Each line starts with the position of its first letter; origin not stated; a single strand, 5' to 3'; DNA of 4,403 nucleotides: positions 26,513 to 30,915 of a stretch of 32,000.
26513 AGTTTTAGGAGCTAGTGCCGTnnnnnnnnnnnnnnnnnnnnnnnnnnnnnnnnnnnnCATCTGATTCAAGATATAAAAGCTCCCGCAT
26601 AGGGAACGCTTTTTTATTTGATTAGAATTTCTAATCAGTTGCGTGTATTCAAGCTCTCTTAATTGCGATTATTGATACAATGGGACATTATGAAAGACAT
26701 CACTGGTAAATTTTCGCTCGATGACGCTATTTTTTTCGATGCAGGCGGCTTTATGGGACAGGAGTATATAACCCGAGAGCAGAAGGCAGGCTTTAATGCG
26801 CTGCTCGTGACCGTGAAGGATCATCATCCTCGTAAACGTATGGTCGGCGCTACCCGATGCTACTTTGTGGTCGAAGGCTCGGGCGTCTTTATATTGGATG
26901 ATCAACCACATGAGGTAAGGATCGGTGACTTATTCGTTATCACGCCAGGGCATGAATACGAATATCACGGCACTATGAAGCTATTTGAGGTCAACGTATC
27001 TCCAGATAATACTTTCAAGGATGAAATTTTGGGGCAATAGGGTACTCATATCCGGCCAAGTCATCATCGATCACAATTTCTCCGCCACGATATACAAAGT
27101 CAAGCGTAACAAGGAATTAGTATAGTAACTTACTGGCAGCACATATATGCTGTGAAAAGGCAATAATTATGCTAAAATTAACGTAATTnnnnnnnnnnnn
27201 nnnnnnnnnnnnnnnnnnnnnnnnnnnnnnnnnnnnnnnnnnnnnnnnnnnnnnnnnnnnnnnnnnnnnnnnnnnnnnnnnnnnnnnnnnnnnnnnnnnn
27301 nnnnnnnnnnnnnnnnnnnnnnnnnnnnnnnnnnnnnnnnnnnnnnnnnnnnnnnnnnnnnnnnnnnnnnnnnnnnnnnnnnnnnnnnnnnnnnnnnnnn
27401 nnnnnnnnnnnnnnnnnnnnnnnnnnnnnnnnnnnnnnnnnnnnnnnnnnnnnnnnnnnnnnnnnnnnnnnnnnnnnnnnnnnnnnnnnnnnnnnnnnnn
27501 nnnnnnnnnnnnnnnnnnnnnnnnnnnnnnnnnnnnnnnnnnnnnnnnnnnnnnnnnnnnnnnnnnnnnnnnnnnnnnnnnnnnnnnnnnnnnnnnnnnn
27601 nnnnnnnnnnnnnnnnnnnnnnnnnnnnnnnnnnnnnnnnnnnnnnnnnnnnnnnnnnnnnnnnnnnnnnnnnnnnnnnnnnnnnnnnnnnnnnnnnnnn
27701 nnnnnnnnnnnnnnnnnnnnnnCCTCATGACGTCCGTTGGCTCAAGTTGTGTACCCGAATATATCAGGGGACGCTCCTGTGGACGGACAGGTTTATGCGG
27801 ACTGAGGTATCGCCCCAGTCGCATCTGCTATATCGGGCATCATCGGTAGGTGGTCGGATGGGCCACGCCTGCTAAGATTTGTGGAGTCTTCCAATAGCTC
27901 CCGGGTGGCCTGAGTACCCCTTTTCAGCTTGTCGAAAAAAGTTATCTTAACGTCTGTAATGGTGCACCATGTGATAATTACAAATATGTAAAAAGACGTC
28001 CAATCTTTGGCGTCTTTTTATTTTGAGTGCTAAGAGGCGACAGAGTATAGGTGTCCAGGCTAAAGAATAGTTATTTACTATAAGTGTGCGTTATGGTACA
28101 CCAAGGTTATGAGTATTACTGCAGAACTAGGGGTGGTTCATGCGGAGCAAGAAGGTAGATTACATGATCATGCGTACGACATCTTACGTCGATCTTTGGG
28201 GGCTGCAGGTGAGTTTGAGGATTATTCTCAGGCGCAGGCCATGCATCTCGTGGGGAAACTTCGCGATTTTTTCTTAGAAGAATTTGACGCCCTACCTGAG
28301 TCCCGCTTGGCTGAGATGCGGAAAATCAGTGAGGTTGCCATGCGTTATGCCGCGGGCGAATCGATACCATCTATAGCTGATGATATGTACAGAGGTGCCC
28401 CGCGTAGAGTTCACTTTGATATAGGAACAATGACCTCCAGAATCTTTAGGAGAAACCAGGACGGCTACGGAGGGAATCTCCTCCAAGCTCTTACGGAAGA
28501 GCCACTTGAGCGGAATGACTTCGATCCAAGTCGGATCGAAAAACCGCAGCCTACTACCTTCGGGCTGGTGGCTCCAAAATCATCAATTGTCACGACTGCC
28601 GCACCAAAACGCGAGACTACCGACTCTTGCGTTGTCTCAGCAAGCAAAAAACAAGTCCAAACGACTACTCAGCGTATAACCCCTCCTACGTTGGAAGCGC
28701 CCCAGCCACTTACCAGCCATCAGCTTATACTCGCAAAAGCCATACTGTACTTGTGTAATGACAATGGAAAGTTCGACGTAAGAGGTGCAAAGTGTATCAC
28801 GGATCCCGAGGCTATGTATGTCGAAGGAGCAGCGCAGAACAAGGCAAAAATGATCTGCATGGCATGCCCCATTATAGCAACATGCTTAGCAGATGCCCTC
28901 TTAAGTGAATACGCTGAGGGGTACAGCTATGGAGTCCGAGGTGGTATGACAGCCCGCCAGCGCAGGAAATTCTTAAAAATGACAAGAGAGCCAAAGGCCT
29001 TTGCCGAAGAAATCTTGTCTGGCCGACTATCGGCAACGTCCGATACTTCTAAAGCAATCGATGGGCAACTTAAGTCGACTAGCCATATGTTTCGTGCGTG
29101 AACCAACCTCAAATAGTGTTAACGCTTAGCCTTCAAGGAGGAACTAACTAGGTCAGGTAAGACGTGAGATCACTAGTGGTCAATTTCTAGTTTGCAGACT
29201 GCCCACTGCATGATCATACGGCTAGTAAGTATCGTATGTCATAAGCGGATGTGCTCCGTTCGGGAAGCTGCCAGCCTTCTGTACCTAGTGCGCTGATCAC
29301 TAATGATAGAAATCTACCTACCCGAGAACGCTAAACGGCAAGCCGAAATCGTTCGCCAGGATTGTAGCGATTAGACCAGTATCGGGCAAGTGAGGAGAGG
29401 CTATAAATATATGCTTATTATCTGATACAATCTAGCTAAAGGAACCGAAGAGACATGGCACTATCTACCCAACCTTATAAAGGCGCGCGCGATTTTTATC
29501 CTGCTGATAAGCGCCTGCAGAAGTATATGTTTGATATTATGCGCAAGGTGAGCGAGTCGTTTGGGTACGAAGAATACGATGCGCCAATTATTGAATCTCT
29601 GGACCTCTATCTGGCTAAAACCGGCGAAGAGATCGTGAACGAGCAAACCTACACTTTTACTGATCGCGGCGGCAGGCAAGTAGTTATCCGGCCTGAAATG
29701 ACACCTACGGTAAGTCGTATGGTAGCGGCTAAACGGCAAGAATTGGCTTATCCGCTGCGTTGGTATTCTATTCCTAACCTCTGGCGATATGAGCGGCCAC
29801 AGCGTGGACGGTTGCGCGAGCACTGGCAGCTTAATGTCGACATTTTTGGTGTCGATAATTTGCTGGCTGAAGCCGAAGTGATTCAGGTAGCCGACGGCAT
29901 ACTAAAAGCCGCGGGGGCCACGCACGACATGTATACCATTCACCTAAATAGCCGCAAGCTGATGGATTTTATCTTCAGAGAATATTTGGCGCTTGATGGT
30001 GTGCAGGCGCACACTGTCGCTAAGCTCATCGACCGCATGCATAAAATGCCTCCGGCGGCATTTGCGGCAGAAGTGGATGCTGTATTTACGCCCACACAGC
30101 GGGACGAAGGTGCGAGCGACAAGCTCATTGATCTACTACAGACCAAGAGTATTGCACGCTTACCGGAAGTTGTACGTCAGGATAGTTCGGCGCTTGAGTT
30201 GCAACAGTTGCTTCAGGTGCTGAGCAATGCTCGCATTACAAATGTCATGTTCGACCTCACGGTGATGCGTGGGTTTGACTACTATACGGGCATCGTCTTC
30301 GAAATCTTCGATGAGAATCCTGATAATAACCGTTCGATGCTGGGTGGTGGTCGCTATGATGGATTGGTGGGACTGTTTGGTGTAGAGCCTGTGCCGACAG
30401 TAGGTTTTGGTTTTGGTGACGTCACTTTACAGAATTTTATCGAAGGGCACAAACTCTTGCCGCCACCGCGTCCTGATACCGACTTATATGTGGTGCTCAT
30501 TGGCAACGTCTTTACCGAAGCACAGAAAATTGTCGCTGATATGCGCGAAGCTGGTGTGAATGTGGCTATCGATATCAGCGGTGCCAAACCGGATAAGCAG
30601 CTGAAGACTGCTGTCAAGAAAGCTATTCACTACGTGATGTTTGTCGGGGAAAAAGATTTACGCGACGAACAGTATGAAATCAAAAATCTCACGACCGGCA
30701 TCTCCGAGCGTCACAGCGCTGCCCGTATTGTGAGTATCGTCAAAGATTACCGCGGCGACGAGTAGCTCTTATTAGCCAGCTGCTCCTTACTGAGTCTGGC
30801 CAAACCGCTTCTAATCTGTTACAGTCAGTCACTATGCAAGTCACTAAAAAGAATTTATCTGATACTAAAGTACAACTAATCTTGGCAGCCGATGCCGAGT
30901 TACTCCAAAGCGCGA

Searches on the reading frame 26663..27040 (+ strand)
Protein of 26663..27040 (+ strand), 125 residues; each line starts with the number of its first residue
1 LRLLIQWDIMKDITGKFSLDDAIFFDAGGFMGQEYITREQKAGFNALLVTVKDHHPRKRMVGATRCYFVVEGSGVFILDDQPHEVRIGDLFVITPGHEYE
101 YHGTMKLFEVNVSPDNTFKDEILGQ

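Call 55: search_protein_families(library=pfam, proteins=[window:26663-27040:+])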
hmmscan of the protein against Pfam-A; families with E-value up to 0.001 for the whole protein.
window:26663-27040:+ (125 aa): 2 families
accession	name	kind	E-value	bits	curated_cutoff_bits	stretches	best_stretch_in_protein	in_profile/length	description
PF07883.17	Cupin_2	-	8.4e-06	25.9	27.2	1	65-102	20-57/70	Cupin domain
PF02311.25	AraC_binding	-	0.00029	21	21.1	1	68-102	28-62/135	AraC-like ligand binding domain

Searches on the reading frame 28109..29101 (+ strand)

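Call 55: search_protein_families(library=pfam, proteins=[window:28109-29101:+])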
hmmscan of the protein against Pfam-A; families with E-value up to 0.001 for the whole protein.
window:28109-29101:+ (330 aa): 1 family
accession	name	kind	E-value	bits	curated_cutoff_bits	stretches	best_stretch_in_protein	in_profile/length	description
PF02467.21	Whib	-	5.5e-12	46.5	23.6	1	231-287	10-64/65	Transcription factor WhiB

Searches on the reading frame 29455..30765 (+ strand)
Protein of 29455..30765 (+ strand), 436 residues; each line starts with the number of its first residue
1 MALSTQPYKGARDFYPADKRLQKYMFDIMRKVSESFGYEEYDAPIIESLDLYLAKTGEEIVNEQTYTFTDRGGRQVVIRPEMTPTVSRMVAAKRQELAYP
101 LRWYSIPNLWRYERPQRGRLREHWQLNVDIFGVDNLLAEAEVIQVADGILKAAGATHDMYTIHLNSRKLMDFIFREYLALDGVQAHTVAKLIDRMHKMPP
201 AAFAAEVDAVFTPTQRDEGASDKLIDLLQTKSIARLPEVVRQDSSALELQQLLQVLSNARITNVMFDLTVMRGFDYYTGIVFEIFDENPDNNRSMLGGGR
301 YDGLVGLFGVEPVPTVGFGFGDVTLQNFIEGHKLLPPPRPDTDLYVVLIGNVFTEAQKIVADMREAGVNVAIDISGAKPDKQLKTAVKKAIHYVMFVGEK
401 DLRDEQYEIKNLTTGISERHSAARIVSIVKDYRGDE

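Call 30: find_encoding_contigs(protein=window:29455-30765:+, flank=10000, max_places=6)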
Protein window:29455-30765:+ (436 aa): 3 contigs read that carry it; 3 places shown.
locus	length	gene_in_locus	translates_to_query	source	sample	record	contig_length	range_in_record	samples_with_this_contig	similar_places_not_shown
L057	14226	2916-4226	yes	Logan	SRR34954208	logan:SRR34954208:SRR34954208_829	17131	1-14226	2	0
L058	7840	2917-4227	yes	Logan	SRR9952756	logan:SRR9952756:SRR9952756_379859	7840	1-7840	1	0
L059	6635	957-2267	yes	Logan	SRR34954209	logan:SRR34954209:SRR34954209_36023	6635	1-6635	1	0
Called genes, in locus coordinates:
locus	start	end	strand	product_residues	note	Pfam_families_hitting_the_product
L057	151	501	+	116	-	PF07883:Cupin_2 (weak)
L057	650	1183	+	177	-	-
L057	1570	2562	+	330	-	PF02467:Whib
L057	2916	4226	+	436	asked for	PF13393:tRNA-synt_His, PF00587:tRNA-synt_2b (weak), PF03129:HGTP_anticodon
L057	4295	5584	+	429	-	PF05697:Trigger_N, PF00254:FKBP_C, PF05698:Trigger_C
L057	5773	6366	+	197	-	PF00574:CLP_protease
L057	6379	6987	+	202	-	-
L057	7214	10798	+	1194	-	PF04563:RNA_pol_Rpb2_1, PF04561:RNA_pol_Rpb2_2, PF04565:RNA_pol_Rpb2_3, PF10385:RNA_pol_Rpb2_45, PF00562:RNA_pol_Rpb2_6, PF04560:RNA_pol_Rpb2_7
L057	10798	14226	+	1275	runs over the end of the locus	PF04997:RNA_pol_Rpb1_1, PF00623:RNA_pol_Rpb1_2, PF04983:RNA_pol_Rpb1_3, PF04998:RNA_pol_Rpb1_5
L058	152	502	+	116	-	PF07883:Cupin_2 (weak)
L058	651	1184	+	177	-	-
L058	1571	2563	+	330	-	PF02467:Whib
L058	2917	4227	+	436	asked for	PF13393:tRNA-synt_His, PF00587:tRNA-synt_2b (weak), PF03129:HGTP_anticodon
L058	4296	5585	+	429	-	PF05697:Trigger_N, PF00254:FKBP_C, PF05698:Trigger_C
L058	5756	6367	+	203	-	PF00574:CLP_protease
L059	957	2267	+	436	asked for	PF13393:tRNA-synt_His, PF00587:tRNA-synt_2b (weak), PF03129:HGTP_anticodon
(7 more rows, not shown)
